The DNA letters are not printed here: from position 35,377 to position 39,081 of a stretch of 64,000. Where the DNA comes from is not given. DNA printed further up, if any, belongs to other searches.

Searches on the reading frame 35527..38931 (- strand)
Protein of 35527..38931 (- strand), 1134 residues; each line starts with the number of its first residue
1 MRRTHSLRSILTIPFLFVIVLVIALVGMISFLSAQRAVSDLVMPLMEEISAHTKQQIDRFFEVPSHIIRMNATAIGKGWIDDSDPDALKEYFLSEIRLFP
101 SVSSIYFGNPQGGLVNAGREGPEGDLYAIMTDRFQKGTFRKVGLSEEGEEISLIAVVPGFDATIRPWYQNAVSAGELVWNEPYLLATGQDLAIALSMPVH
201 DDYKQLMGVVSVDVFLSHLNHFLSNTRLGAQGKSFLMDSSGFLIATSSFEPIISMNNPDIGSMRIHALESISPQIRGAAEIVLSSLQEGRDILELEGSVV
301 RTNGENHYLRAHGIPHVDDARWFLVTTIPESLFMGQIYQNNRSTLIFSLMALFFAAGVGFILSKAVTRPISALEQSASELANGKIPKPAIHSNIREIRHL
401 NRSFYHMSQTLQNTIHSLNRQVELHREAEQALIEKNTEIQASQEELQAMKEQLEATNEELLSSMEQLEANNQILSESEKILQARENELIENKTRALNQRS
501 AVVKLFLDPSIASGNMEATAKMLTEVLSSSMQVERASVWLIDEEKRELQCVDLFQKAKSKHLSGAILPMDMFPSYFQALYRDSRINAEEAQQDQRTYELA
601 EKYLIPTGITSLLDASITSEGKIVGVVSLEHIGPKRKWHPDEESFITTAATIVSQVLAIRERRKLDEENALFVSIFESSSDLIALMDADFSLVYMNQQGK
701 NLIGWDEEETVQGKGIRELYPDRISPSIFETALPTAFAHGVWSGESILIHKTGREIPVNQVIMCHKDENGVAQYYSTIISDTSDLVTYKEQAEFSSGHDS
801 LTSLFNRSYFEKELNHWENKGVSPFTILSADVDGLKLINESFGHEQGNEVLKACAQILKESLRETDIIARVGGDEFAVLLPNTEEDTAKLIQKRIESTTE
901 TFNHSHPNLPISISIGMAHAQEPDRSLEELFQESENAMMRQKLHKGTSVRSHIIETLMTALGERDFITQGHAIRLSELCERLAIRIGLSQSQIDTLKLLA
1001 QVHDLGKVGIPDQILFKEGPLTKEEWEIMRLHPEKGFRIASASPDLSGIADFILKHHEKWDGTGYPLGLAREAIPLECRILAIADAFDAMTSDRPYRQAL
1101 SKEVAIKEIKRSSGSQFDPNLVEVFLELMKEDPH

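Call 7: search_protein_families(library=pfam, proteins=[window:35527-38931:-])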
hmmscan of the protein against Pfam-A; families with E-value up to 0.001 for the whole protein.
window:35527-38931:- (1134 aa): 10 families
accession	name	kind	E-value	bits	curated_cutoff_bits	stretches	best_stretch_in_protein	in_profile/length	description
PF00990.26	GGDEF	-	6e-38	130.6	23.8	1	798-945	3-158/161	Diguanylate cyclase, GGDEF domain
PF13487.12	HD_5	-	3.4e-37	128.3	27.2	1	959-1121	5-170/170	HD domain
PF01966.28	HD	-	9.9e-20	71.4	22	1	970-1090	3-116/116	HD domain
PF02743.24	dCache_1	-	1.2e-18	67.9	45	1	96-269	62-205/240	Cache domain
PF01590.32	GAF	-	8.7e-13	49.4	22.4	1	516-656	2-132/133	GAF domain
PF22673.2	MCP-like_PDC_1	-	6.7e-10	39.8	27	1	159-220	51-112/113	Methyl-accepting chemotaxis protein-like, first PDC sensor domain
PF13426.13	PAS_9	-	1.6e-08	35.2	27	1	682-784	3-103/103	PAS domain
PF08448.16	PAS_4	-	8.4e-07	29.6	23.1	1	676-785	1-108/110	PAS fold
PF13188.13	PAS_8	-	3.2e-05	24.1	21.8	0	672-722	3-53/65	PAS domain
PF00672.30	HAMP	-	3.9e-05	24.3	25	1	362-412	2-52/53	HAMP domain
